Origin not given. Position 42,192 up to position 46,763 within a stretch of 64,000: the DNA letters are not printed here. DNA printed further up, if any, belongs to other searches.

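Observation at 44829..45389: PolC retains its inserted proofreading domain but appears to have lost the DEDDh catalytic residues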

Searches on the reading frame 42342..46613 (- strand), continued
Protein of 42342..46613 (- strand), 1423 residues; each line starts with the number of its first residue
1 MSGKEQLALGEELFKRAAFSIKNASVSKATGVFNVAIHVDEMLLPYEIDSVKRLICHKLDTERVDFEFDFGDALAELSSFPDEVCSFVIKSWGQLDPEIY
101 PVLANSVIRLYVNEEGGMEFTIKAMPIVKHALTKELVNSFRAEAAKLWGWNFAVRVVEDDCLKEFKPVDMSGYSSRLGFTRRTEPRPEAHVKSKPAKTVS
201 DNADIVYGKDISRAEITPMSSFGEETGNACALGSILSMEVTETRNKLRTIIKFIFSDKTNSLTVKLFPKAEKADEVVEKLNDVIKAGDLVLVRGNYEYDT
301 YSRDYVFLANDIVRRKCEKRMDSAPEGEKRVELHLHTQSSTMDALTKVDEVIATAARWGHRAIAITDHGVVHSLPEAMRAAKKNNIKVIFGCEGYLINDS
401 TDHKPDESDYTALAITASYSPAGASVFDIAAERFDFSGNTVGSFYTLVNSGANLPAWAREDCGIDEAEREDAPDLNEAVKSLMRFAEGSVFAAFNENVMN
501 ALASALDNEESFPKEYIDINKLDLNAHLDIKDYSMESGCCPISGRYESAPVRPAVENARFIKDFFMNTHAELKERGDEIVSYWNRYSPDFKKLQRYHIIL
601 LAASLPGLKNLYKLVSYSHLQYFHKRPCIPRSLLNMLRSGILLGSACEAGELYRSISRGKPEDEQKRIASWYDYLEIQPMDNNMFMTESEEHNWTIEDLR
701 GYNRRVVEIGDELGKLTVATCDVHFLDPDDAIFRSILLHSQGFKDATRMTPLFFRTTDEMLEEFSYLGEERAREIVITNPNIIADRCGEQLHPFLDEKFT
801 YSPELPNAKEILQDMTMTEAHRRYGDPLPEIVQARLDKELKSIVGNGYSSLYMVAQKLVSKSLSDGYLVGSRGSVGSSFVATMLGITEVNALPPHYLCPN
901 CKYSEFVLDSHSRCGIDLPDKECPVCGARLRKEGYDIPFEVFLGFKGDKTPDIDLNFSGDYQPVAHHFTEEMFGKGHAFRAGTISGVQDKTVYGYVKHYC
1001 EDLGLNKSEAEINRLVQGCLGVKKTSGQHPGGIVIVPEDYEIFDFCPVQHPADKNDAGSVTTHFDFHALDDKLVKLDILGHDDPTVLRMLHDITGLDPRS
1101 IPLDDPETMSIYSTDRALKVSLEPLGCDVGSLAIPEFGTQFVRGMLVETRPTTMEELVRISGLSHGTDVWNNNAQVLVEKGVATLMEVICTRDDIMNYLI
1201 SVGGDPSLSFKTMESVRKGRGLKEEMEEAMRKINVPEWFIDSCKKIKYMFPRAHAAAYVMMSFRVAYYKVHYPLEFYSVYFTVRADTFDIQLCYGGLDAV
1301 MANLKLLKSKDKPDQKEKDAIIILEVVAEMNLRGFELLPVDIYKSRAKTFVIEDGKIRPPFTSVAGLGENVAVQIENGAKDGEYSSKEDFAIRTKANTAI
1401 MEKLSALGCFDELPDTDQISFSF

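Call 5: search_solved_structures(query=window:42342-46613:-, show_alignments=2)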
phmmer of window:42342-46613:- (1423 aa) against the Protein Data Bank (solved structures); distinct sequences matched with E-value up to 0.001: 13.
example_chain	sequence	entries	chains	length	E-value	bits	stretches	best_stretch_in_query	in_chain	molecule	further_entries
3f2b_A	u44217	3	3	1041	0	1127.2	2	596-1421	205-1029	DNA-directed DNA polymerase III alpha chain | GEOBACILLUS KAUSTOPHILUS DNA POLC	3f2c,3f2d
9qpc_A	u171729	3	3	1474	0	1097.3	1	204-1421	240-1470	DNA polymerase III PolC-type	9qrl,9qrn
4jom_A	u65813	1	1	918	1.7e-28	101.9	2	596-893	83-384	DNA polymerase III subunit alpha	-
7pu7_A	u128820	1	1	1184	1.6e-27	98.7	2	596-1113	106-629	DNA polymerase III subunit alpha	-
5lew_A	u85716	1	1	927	1.7e-27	98.6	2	596-1113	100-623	DNA polymerase III subunit alpha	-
5m1s_A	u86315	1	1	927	1.7e-25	92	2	596-893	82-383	DNA polymerase III subunit alpha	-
2hnh_A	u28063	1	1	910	1.7e-25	92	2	596-893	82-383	DNA polymerase III alpha subunit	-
2hqa_A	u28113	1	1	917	1.8e-25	91.9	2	596-893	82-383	DNA polymerase III alpha subunit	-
5fku_A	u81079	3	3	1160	6.6e-25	90.1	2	596-892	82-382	DNA POLYMERASE III SUBUNIT ALPHA | DNA POLYMERASE III ALPHA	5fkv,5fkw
2hpi_A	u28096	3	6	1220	2.1e-22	81.8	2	835-1285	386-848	DNA polymerase III alpha subunit | DNA polymerase III subunit alpha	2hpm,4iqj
3e0d_A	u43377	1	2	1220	1.1e-20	76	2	835-1286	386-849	DNA polymerase III subunit alpha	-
4gx8_A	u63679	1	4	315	3.5e-07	31.3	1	596-777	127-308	DNA polymerase III subunit epsilon,DNA polymerase III subunit alpha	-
4gx9_A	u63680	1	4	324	3.9e-07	31.2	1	596-777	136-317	DNA polymerase III subunit epsilon,DNA polymerase III subunit alpha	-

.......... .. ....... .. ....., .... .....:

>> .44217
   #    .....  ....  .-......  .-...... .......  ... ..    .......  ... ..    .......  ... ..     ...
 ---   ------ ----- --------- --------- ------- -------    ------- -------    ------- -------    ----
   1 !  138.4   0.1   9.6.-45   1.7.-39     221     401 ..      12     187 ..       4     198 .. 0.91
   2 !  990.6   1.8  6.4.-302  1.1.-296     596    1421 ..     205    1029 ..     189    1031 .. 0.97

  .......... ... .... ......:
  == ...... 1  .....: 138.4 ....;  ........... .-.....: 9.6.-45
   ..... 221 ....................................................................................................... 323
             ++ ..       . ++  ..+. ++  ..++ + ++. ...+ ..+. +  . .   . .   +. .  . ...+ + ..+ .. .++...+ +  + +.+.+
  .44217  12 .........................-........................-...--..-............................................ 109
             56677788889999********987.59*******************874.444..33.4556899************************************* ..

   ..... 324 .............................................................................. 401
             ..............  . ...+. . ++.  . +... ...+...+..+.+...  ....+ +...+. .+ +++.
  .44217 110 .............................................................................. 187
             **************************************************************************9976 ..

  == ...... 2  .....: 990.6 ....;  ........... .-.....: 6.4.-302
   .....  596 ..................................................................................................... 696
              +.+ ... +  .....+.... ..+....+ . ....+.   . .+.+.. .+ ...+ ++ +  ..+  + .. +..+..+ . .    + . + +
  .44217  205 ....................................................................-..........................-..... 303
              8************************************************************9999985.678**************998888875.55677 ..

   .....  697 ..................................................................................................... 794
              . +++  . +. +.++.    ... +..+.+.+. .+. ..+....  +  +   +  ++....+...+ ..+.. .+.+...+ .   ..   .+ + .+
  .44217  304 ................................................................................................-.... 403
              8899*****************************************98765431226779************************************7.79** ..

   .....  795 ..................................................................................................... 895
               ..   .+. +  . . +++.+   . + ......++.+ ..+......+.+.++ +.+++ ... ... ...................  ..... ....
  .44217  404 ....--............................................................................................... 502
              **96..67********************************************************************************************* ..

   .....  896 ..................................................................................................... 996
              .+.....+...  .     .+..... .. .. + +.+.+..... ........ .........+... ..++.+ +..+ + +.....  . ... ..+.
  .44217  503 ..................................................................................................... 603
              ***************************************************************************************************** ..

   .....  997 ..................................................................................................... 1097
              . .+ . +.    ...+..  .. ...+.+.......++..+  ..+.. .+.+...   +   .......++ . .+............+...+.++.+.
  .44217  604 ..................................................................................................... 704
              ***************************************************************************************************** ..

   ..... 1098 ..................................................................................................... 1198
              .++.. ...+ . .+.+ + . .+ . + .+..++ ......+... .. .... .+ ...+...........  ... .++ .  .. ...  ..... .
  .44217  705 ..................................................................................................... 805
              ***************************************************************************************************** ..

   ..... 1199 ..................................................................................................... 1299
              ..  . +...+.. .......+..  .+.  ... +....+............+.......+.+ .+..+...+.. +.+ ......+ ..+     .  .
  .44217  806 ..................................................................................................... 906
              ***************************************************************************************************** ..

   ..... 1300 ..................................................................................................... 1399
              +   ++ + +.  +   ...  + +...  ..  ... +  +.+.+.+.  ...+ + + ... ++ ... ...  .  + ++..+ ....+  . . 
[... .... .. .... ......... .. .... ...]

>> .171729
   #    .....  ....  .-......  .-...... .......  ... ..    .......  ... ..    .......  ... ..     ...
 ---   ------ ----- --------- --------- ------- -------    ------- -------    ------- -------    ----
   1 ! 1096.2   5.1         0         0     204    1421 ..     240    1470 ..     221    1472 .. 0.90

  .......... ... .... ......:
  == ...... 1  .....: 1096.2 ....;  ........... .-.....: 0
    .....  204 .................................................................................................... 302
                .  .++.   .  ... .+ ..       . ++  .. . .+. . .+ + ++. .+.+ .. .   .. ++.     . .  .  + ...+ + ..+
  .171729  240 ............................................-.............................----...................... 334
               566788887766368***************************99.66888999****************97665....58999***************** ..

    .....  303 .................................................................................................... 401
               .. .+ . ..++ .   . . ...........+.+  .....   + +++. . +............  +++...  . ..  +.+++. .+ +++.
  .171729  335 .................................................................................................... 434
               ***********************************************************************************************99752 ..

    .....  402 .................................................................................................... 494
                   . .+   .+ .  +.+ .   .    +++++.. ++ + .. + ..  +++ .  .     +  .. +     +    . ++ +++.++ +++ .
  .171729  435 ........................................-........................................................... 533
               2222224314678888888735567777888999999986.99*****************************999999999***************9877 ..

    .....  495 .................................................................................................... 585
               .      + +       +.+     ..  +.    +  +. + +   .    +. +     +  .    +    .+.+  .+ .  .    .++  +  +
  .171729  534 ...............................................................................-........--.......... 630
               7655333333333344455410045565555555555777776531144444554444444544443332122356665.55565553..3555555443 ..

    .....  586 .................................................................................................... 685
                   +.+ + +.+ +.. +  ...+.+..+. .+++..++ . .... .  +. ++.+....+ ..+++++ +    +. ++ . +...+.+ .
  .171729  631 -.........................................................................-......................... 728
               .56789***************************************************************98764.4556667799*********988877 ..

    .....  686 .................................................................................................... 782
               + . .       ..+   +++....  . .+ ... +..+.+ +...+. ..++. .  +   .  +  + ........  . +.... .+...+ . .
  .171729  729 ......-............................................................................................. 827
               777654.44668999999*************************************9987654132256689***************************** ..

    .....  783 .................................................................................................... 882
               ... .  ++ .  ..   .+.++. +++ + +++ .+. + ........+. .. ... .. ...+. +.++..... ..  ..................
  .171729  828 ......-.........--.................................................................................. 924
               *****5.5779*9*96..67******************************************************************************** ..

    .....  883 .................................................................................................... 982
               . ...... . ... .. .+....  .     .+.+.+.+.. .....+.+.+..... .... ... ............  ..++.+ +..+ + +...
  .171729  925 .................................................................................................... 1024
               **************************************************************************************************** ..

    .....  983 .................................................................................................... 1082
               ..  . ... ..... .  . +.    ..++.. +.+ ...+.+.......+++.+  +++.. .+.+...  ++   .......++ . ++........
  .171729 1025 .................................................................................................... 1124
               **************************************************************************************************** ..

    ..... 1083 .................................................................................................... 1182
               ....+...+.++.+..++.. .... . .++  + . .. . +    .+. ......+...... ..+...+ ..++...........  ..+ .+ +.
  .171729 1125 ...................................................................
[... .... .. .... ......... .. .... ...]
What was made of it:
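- On PolC-type DNA polymerase III alpha subunit: Alignment to 3f2b and 9qpc (call 5).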
